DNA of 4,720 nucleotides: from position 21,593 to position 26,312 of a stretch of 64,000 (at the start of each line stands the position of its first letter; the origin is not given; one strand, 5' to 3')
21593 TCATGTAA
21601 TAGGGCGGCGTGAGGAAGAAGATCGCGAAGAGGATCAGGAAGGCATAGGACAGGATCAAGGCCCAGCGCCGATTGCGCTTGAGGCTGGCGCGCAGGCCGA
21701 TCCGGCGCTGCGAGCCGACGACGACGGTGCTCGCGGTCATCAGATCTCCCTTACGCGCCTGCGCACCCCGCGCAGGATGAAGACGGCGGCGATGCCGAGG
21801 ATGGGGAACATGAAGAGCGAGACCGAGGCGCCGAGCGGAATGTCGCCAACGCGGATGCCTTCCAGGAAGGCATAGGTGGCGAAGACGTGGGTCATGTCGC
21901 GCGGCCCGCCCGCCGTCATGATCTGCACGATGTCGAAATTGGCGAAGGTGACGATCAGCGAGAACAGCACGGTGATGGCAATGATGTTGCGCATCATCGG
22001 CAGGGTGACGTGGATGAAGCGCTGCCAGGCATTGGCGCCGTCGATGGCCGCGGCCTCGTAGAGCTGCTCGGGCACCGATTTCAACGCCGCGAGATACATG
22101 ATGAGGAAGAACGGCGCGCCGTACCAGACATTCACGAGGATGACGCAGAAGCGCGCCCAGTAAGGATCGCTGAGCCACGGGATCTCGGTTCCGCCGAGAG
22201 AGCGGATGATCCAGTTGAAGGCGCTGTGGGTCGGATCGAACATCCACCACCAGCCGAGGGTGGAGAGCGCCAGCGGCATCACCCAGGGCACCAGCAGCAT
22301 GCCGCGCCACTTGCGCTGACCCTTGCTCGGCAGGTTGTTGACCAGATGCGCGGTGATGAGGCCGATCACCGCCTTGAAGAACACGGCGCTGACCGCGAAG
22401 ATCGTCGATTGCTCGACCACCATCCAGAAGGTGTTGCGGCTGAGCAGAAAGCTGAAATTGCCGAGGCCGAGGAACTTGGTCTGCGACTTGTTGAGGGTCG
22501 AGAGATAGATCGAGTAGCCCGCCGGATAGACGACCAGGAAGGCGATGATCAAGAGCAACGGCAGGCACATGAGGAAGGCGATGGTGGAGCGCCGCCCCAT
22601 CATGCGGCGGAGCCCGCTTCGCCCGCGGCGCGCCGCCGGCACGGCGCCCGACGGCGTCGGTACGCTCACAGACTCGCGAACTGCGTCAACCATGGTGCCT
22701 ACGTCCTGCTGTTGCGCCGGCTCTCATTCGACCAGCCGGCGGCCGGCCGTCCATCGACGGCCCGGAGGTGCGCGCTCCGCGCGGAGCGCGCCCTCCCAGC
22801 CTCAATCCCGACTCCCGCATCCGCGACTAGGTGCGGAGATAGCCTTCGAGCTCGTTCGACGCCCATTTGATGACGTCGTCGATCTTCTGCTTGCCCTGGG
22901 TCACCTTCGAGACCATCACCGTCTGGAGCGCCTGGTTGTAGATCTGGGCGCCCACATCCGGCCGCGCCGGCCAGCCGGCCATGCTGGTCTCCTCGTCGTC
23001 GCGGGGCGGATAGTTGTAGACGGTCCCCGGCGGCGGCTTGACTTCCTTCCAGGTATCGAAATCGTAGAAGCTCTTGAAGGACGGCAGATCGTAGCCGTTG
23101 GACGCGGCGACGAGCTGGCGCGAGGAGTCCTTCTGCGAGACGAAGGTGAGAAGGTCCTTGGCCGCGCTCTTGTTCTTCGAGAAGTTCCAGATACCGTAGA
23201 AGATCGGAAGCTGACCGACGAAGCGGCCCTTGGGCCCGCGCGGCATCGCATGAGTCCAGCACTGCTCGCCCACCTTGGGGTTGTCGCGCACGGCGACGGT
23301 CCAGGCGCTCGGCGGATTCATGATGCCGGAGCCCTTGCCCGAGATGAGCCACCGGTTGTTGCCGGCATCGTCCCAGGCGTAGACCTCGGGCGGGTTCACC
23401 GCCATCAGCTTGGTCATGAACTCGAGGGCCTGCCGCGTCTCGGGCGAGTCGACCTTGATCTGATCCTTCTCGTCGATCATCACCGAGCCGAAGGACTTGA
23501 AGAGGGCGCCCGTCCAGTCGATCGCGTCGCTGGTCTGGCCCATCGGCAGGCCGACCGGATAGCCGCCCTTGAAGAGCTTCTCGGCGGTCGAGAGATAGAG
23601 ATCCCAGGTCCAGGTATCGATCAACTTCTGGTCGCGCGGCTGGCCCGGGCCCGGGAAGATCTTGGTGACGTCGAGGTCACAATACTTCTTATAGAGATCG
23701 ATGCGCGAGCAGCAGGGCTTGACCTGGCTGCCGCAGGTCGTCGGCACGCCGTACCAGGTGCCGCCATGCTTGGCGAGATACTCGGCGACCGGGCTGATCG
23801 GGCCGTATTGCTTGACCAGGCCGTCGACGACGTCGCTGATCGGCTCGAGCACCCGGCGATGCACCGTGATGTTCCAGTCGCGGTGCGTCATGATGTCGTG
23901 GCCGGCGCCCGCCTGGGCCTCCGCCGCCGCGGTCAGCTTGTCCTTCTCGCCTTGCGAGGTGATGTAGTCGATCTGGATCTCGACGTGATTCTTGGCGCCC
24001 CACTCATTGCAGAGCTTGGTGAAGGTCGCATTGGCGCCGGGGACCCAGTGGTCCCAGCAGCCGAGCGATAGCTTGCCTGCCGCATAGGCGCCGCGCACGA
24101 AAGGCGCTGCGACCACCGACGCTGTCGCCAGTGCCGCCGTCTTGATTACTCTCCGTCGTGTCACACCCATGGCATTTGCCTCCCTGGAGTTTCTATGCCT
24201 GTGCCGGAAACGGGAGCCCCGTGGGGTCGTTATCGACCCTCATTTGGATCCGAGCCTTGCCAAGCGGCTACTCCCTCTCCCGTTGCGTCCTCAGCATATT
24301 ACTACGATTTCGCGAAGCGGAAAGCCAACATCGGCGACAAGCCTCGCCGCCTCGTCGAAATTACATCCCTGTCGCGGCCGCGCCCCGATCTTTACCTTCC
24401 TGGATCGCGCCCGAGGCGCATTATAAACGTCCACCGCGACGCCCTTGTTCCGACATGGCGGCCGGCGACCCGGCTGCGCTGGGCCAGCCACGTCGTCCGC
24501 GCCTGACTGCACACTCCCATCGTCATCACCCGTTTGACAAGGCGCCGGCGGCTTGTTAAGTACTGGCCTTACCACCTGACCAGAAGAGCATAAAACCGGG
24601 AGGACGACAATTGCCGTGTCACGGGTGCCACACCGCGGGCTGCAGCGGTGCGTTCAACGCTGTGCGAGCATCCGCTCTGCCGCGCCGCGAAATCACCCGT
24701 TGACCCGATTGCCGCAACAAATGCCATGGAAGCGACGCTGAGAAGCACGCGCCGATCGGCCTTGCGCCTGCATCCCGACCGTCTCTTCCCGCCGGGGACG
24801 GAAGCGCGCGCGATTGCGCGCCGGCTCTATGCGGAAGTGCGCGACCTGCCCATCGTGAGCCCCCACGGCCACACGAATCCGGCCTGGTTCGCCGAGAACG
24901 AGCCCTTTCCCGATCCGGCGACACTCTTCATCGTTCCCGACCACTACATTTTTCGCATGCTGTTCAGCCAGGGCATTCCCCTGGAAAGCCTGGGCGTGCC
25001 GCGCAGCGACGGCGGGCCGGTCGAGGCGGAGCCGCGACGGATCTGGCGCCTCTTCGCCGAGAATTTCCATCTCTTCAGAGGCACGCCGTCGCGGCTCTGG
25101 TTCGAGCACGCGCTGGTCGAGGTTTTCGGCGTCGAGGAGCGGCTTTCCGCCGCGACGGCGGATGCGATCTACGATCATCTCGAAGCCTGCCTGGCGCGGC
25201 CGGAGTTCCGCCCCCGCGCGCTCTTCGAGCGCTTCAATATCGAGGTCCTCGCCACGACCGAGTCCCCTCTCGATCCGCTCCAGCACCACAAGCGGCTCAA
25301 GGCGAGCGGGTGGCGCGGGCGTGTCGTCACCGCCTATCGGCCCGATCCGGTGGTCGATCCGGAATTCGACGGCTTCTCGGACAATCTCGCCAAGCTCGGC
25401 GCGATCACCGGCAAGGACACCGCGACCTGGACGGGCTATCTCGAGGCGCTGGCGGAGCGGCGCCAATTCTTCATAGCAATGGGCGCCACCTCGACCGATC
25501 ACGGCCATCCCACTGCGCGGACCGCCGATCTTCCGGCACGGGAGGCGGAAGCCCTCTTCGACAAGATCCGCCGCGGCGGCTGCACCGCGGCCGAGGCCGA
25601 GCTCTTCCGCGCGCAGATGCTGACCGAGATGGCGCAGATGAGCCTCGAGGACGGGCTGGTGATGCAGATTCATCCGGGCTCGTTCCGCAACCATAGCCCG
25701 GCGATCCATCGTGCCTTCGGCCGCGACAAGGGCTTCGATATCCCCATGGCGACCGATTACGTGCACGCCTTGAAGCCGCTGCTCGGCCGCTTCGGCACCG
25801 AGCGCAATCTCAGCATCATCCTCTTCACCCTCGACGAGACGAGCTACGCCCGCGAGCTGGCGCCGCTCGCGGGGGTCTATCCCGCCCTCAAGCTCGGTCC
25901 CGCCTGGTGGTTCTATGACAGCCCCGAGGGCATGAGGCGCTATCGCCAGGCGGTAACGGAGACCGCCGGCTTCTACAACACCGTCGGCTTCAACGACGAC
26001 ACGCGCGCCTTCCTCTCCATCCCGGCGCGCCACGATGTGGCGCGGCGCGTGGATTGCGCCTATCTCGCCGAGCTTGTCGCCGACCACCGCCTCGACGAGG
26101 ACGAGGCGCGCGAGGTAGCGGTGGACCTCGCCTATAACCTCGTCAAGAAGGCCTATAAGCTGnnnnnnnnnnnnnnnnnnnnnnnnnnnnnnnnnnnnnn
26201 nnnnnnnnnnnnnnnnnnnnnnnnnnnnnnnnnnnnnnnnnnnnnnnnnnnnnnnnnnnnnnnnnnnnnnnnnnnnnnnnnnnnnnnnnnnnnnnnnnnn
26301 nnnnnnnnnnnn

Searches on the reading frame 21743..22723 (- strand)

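Call 31: search_protein_families(library=pfam, proteins=[window:21743-22723:-], max_evalue=0.00001)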
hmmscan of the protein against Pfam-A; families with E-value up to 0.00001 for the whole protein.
window:21743-22723:- (327 aa): 1 family
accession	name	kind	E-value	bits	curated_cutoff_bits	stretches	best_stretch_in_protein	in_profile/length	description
PF00528.27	BPD_transp_1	-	1.2e-16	61.4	26.4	1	119-325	3-183/184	Binding-protein-dependent transport system inner membrane component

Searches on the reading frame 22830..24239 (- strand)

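Call 31: search_protein_families(library=pfam, proteins=[window:22830-24239:-], max_evalue=0.00001)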
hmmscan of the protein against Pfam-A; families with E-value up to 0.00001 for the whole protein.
window:22830-24239:- (470 aa): 1 family
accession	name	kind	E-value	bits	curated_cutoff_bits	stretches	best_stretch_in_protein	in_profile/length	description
PF13416.11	SBP_bac_8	-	7.2e-17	62.5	27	1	76-399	2-273/279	Bacterial extracellular solute-binding protein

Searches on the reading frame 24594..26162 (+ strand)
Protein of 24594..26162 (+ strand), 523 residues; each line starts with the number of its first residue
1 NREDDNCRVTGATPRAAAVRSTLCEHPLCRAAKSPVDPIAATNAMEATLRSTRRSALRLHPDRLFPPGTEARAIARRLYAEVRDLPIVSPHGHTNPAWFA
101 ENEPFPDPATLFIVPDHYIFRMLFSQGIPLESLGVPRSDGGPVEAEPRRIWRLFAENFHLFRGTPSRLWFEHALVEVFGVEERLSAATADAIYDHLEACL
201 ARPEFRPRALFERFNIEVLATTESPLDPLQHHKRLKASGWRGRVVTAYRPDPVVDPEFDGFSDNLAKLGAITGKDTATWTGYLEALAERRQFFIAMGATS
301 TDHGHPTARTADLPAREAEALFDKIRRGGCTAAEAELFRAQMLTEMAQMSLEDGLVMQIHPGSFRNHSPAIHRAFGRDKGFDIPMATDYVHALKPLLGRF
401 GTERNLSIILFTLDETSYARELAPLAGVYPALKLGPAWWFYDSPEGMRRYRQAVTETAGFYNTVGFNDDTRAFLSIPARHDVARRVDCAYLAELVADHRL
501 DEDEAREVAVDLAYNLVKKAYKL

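Call 31: search_protein_families(library=pfam, proteins=[window:24594-26162:+], max_evalue=0.00001)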
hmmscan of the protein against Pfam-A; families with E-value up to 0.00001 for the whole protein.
window:24594-26162:+ (523 aa): 1 family
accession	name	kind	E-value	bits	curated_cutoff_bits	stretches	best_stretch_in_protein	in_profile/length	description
PF02614.20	UxaC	-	1.4e-78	265.2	25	1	73-519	14-462/464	Glucuronate isomerase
